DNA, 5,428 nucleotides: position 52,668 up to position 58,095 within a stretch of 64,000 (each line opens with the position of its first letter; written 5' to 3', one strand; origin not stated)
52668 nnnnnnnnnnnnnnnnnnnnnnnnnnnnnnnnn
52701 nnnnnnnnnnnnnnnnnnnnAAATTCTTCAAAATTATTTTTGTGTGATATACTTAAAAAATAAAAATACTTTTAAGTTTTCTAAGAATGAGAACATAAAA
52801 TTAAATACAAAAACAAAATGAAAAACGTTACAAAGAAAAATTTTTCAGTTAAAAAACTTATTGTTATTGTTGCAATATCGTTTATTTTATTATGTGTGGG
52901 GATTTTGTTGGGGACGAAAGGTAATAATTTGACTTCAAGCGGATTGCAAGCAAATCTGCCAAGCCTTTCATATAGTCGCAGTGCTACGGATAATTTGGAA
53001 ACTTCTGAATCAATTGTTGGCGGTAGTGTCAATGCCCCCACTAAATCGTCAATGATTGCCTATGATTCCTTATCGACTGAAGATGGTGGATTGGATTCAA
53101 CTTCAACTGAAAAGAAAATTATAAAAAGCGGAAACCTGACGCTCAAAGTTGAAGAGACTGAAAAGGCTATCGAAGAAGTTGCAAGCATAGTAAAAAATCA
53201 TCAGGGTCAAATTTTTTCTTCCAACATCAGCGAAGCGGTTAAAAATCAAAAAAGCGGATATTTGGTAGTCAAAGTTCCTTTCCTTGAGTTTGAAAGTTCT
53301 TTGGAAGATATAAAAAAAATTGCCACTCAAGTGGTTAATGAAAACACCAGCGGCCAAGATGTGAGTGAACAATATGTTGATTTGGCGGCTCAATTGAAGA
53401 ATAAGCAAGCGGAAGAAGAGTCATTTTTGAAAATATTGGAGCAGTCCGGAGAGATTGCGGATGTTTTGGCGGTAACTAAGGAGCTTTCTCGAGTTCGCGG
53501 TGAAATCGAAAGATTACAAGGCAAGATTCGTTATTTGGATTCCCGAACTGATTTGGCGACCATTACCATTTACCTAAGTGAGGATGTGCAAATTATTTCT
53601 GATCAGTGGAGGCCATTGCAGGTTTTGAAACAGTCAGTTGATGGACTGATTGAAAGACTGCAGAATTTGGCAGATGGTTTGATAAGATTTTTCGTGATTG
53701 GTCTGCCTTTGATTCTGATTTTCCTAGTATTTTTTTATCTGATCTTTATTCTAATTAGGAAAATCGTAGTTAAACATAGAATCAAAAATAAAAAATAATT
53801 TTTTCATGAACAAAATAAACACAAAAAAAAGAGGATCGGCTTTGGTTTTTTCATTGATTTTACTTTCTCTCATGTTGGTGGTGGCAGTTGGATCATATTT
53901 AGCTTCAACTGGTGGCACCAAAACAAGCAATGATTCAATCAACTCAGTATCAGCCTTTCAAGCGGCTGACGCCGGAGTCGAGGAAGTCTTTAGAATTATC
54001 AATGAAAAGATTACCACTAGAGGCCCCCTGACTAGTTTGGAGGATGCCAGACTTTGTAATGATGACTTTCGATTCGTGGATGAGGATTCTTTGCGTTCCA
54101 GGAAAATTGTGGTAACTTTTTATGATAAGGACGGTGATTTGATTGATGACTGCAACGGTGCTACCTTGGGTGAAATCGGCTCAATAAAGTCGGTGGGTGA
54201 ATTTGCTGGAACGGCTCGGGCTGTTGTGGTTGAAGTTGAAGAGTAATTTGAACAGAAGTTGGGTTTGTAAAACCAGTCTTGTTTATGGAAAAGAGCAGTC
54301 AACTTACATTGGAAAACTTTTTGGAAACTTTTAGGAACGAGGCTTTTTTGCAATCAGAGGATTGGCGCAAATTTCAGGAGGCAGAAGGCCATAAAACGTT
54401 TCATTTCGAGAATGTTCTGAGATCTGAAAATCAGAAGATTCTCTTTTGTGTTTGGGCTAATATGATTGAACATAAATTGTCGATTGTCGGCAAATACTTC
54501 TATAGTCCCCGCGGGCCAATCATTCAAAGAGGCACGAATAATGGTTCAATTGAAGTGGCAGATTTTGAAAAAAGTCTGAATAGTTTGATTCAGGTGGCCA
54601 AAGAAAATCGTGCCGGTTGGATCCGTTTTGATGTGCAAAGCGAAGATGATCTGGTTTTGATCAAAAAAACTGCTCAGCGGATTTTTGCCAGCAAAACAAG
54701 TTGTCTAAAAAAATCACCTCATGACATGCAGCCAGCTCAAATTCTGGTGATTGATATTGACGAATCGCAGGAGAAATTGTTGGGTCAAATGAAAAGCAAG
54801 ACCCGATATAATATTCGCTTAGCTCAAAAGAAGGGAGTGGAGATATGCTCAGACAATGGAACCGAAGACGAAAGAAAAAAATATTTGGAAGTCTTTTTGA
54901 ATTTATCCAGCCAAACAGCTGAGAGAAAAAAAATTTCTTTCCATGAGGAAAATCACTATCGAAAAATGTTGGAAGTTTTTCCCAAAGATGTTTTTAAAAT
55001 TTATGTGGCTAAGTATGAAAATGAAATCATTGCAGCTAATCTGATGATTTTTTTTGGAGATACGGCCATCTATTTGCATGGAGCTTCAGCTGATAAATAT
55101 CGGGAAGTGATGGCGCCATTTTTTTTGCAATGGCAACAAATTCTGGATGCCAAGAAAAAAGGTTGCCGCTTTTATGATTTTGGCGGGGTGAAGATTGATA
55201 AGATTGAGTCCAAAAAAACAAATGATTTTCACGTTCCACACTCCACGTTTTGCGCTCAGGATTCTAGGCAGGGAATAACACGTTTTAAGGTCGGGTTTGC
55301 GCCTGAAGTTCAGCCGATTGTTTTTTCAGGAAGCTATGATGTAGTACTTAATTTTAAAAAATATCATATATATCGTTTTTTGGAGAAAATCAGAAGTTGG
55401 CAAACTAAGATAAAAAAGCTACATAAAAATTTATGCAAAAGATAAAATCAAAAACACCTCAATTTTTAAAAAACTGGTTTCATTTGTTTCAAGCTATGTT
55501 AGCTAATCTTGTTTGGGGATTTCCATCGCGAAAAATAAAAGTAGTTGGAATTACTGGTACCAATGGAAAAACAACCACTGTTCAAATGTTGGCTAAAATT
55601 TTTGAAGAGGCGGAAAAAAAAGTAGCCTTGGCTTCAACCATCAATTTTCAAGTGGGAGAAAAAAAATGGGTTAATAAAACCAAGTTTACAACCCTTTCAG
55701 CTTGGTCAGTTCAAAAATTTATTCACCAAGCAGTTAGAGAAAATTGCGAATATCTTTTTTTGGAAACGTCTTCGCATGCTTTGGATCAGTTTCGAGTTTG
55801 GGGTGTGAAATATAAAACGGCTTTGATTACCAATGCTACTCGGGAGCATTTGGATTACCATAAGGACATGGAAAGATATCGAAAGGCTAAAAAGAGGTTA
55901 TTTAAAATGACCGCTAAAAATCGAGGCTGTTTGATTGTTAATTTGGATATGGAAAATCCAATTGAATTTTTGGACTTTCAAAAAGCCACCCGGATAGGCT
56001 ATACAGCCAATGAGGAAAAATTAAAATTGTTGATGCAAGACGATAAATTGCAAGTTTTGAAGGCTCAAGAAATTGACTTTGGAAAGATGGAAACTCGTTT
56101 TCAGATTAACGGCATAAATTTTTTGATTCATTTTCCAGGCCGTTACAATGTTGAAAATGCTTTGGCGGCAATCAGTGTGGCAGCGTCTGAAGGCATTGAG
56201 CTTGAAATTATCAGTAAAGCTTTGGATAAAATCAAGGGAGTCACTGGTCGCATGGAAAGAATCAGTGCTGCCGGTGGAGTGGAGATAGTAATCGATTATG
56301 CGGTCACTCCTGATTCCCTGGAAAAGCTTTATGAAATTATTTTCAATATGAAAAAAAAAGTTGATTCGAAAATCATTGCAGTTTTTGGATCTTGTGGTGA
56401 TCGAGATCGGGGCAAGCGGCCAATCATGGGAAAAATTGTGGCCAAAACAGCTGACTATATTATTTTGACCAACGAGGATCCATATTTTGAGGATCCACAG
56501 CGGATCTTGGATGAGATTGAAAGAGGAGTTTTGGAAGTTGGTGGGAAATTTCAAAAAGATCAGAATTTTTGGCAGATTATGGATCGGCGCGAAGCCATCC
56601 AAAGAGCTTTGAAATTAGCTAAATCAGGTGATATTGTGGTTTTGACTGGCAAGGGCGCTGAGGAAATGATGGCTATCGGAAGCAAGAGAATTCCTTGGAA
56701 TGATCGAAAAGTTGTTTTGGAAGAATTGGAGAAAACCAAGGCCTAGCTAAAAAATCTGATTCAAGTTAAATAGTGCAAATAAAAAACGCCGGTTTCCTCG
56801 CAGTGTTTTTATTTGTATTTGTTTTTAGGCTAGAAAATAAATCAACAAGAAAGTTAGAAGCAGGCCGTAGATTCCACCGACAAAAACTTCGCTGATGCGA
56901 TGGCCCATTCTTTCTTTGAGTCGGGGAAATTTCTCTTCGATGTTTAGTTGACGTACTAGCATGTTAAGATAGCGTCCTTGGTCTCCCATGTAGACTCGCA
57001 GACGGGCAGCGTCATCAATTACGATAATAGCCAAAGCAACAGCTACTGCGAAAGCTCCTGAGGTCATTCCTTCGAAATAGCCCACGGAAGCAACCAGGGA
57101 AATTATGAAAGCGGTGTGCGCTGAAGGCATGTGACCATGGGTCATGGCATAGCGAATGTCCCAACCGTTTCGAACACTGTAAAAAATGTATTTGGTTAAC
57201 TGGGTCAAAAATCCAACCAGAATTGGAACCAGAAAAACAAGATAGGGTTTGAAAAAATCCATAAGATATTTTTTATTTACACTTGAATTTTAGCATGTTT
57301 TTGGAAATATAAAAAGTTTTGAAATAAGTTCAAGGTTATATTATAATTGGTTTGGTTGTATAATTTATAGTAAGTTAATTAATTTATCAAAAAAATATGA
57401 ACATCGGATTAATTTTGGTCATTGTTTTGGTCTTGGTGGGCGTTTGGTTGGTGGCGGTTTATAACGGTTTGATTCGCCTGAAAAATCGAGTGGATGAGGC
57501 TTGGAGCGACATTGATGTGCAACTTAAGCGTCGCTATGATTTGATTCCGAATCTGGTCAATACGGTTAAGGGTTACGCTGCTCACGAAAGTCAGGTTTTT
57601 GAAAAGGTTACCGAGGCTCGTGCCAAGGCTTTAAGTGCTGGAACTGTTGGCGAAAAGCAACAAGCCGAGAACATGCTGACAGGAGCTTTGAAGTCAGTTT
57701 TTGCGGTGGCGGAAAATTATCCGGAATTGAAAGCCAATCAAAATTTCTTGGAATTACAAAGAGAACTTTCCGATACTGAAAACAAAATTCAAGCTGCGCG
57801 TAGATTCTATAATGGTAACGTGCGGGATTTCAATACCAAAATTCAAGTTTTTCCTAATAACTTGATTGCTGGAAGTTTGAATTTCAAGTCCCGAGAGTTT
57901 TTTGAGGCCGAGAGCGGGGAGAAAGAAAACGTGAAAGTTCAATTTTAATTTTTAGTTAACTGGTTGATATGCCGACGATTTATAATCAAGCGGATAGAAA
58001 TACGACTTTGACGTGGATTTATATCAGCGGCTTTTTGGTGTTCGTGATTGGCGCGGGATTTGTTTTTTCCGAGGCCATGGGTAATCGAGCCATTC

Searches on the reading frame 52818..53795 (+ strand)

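Call 36: search_protein_families(library=pfam, proteins=[window:52818-53795:+], max_evalue=0.0001)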
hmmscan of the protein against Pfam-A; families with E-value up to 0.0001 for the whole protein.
window:52818-53795:+ (326 aa): 1 family
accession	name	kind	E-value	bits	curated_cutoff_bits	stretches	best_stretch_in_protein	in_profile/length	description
PF14257.11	DUF4349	-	3.8e-49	167.4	27.7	1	100-309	2-211/213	Domain of unknown function (DUF4349)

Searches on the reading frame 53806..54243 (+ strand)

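Call 36: search_protein_families(library=pfam, proteins=[window:53806-54243:+], max_evalue=0.0001)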
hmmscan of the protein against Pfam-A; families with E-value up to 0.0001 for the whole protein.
window:53806-54243:+ (146 aa): 1 family
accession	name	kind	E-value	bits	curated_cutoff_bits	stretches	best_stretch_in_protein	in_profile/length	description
PF14341.11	PilX_N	-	6.4e-07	29.7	25.5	1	9-59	1-51/51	PilX N-terminal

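Call 70: search_protein_families(library=ncbifam, proteins=[window:53806-54243:+], max_evalue=0.001)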
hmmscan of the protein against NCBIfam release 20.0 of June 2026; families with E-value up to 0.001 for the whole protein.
window:53806-54243:+ (146 aa): 1 family
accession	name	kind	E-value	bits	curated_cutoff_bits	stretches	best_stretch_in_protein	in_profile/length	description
TIGR03043.1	PS_II_psbZ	equivalog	1.8e-05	24.5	39.95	1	12-48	4-40/58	photosystem II reaction center protein PsbZ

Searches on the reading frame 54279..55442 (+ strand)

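Call 36: search_protein_families(library=pfam, proteins=[window:54279-55442:+], max_evalue=0.0001)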
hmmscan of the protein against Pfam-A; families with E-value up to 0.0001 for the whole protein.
window:54279-55442:+ (388 aa): 2 families
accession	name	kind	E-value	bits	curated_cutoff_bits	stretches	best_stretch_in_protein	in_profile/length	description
PF02388.22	FemAB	-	1.9e-38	132.8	24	2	10-245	5-237/406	FemAB family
PF13480.13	Acetyltransf_6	-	2.1e-11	44.6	22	1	173-303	1-136/143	Acetyltransferase (GNAT) domain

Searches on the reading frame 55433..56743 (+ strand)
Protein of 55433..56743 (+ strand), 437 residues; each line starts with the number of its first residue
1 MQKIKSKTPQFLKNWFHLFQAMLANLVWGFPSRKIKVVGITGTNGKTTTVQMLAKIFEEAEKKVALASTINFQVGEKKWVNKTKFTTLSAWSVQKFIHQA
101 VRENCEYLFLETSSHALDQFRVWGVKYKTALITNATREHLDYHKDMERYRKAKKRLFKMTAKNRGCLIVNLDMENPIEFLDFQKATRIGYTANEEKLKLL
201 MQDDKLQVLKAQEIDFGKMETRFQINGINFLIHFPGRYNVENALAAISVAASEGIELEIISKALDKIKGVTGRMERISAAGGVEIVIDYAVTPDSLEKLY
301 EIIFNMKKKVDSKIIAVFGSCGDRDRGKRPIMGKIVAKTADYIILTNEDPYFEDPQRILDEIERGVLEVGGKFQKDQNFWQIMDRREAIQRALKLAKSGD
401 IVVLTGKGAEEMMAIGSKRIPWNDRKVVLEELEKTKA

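Call 36: search_protein_families(library=pfam, proteins=[window:55433-56743:+], max_evalue=0.0001)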
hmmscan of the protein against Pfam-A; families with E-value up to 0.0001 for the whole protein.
window:55433-56743:+ (437 aa): 2 families
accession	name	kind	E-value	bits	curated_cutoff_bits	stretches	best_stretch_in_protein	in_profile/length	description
PF08245.18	Mur_ligase_M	-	1.9e-45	155.8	24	1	40-250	1-200/200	Mur ligase middle domain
PF02875.26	Mur_ligase_C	-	2.6e-30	106.3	28.4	1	272-408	1-127/127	Mur ligase, glutamate ligase domain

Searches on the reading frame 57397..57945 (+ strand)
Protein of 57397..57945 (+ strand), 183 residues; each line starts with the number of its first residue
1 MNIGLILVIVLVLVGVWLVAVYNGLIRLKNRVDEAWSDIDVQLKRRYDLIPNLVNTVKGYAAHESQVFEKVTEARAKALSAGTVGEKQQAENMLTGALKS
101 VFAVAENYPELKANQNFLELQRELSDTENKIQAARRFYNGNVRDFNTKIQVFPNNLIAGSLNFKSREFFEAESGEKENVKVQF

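Call 36: search_protein_families(library=pfam, proteins=[window:57397-57945:+], max_evalue=0.0001)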
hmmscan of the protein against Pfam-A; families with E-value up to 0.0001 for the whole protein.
window:57397-57945:+ (183 aa): 1 family
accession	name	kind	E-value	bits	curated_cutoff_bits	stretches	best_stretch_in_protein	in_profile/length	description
PF04011.17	LemA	-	2.6e-65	219.2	26.2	1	35-183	1-149/149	LemA family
